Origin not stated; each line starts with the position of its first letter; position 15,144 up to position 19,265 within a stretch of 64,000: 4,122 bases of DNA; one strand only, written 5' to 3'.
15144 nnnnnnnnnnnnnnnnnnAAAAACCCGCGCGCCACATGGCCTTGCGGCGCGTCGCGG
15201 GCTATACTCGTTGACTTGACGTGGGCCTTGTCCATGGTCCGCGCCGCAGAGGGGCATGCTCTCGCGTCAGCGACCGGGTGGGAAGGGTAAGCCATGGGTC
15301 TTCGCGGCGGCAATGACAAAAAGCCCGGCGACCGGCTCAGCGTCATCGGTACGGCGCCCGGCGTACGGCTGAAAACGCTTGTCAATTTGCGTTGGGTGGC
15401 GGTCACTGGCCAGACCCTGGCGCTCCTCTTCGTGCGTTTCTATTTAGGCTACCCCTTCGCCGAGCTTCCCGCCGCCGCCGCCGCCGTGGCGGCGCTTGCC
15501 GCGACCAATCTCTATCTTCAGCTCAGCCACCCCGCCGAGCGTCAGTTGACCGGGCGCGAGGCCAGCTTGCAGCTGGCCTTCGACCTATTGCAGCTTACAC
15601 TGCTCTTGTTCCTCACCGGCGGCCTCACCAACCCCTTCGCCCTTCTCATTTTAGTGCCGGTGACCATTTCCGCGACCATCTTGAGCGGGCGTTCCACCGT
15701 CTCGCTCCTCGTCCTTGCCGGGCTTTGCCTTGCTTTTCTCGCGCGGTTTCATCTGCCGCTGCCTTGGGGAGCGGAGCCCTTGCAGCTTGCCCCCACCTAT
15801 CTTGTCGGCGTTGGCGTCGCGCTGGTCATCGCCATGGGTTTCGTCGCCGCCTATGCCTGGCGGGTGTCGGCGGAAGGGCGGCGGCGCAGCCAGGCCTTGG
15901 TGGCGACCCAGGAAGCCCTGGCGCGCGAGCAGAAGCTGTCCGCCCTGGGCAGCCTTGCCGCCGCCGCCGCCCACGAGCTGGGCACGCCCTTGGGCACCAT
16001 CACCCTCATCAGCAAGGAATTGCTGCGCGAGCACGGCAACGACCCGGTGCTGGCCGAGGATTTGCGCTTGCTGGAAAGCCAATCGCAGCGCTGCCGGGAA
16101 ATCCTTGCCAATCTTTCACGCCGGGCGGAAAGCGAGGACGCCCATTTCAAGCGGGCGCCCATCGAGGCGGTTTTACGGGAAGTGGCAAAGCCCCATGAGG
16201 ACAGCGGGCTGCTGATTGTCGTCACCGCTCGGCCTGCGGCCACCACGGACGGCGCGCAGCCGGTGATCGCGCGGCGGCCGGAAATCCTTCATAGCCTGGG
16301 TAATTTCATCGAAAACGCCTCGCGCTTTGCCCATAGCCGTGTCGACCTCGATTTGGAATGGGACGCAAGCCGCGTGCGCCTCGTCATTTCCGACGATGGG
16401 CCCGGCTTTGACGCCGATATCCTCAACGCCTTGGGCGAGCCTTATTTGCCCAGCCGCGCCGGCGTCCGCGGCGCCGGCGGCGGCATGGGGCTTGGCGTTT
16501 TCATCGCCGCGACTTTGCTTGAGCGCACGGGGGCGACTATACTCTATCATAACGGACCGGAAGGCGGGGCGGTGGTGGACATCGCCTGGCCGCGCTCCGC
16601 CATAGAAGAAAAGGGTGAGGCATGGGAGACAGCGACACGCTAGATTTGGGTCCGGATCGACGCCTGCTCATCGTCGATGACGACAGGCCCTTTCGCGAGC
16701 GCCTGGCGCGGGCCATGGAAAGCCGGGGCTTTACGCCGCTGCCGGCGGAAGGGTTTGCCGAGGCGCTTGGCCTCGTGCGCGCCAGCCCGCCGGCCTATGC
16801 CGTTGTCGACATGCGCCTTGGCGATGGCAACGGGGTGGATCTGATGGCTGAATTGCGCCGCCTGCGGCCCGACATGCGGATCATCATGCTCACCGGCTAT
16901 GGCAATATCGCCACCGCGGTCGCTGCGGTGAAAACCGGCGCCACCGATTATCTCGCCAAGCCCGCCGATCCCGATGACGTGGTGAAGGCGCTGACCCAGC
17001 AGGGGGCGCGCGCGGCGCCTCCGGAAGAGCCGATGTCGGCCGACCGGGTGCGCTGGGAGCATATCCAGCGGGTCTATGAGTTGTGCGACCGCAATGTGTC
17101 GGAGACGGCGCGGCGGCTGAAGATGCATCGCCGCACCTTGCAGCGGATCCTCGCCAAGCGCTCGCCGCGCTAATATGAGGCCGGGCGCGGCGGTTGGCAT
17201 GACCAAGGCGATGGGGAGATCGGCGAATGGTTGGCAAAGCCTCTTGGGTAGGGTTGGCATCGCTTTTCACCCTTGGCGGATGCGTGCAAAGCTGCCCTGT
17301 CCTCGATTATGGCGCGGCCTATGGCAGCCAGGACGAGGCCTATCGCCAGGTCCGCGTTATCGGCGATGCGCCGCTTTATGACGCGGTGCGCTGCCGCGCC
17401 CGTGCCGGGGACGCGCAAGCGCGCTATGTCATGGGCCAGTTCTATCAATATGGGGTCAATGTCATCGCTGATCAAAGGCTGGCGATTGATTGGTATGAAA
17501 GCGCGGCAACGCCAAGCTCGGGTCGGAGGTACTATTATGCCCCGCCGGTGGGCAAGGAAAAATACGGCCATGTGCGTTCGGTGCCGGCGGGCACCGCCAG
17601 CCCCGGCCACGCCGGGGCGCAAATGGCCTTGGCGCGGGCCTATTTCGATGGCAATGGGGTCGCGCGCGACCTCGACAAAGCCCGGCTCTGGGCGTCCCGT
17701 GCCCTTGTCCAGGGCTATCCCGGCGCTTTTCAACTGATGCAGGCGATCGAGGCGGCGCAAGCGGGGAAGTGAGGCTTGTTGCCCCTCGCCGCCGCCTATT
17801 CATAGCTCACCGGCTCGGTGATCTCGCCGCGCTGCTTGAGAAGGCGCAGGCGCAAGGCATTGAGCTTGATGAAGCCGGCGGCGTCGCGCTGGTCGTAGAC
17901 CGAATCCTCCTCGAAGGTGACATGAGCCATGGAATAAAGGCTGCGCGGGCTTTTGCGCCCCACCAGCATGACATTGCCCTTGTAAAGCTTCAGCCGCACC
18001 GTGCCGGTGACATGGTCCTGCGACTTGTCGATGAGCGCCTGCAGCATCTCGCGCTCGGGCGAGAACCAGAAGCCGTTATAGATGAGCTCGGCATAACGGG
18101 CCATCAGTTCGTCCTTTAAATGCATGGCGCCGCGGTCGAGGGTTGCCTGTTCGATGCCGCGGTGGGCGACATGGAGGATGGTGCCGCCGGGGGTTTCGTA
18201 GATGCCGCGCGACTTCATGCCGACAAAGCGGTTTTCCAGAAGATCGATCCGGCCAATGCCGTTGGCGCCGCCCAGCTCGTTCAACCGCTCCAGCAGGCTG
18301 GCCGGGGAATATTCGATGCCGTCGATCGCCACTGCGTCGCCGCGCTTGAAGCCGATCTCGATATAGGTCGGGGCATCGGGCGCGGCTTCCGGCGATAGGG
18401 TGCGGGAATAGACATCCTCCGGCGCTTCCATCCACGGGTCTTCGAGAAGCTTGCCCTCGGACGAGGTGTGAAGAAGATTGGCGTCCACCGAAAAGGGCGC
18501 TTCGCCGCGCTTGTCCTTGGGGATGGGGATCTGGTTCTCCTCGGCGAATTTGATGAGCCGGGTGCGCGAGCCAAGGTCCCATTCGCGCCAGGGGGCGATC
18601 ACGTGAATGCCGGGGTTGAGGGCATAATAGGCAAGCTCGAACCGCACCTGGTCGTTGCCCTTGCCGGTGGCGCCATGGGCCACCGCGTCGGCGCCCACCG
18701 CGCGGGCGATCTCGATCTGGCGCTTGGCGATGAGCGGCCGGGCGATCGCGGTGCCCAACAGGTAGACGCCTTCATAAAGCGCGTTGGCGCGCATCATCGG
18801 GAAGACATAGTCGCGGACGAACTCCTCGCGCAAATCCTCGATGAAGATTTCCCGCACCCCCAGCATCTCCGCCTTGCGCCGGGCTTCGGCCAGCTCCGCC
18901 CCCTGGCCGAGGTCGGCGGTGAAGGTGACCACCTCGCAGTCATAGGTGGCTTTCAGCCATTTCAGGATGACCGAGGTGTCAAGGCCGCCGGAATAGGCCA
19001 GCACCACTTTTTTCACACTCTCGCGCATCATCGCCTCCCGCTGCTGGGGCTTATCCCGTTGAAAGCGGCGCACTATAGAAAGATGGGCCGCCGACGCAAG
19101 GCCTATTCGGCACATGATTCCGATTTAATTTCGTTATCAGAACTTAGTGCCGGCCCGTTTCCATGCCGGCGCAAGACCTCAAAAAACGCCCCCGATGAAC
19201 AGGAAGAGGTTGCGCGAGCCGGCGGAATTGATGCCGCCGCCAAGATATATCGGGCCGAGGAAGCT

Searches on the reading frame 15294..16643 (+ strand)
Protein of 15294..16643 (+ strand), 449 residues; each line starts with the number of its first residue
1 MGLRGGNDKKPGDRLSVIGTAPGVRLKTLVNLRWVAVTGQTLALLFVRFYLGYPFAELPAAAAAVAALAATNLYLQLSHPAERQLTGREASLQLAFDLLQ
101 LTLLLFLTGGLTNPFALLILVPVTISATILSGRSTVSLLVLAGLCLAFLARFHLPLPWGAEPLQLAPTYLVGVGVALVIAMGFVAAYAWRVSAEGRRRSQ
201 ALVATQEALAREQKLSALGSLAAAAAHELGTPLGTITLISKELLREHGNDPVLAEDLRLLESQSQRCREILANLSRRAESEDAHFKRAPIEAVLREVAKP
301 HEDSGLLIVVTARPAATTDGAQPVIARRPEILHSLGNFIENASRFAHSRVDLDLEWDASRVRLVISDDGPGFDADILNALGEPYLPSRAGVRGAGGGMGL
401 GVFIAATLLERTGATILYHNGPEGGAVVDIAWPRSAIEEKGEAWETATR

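Call 58: search_protein_families(library=pfam, proteins=[window:15294-16643:+], max_evalue=0.00001)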
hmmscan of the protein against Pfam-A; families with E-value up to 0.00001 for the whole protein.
window:15294-16643:+ (449 aa): 3 families
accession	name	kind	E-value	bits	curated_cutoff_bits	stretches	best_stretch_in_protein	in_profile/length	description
PF02518.31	HATPase_c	-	2.8e-13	50.7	26.4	1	331-434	6-109/111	Histidine kinase-, DNA gyrase B-, and HSP90-like ATPase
PF00512.31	HisKA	-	8.3e-08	32.6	26.9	1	218-276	2-59/66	His Kinase A (phospho-acceptor) domain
PF25323.1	6TM_PilS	-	1.3e-07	32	27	1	61-202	50-188/189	PilS-like transmembrane domain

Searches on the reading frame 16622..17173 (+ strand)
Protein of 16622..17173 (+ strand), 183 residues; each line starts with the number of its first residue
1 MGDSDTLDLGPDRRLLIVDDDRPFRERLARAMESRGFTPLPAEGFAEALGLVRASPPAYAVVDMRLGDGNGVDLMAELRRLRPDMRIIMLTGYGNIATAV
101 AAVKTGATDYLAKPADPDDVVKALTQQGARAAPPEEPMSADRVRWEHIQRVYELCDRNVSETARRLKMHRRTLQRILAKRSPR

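Call 58: search_protein_families(library=pfam, proteins=[window:16622-17173:+], max_evalue=0.00001)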
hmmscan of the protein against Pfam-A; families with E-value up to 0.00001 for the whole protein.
window:16622-17173:+ (183 aa): 1 family
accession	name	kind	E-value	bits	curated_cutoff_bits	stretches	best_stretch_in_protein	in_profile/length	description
PF00072.30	Response_reg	-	2.8e-23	82.6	30.2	1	16-124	2-110/111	Response regulator receiver domain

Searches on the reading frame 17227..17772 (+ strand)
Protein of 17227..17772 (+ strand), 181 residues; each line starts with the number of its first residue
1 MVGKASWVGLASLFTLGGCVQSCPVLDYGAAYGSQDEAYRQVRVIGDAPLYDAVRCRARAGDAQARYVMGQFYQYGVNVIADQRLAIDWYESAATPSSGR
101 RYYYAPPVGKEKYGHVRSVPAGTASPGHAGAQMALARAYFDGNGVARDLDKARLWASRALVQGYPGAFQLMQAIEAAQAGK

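Call 58: search_protein_families(library=pfam, proteins=[window:17227-17772:+], max_evalue=0.00001)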
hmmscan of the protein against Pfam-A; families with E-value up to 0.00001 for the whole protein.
window:17227-17772:+ (181 aa): 1 family
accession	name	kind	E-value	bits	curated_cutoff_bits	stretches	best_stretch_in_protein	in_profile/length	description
PF08238.18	Sel1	-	2.5e-12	47.2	30.7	1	63-94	1-32/36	Sel1 repeat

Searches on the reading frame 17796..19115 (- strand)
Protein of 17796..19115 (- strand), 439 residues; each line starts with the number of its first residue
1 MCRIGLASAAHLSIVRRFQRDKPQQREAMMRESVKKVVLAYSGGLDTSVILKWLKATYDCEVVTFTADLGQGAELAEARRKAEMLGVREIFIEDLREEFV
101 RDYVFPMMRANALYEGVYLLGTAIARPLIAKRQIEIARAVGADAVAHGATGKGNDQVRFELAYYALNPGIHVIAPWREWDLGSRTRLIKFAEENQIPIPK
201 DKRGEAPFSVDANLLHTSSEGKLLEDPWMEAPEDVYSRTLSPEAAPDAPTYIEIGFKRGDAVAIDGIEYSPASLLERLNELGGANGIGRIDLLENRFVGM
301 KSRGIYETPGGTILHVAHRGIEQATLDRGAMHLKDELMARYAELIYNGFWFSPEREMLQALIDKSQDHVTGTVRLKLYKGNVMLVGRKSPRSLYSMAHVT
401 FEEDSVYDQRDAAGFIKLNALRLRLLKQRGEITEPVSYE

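Call 58: search_protein_families(library=pfam, proteins=[window:17796-19115:-], max_evalue=0.00001)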
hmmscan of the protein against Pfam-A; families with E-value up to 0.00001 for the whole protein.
window:17796-19115:- (439 aa): 2 families
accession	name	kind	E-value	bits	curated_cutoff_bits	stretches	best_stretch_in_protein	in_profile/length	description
PF20979.2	Arginosuc_syn_C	-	5.9e-83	278.2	27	1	208-424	1-217/219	Arginosuccinate synthase C-terminal domain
PF00764.25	Arginosuc_synth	-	6.4e-65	218.6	27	1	36-197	1-162/162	Arginosuccinate synthase N-terminal HUP domain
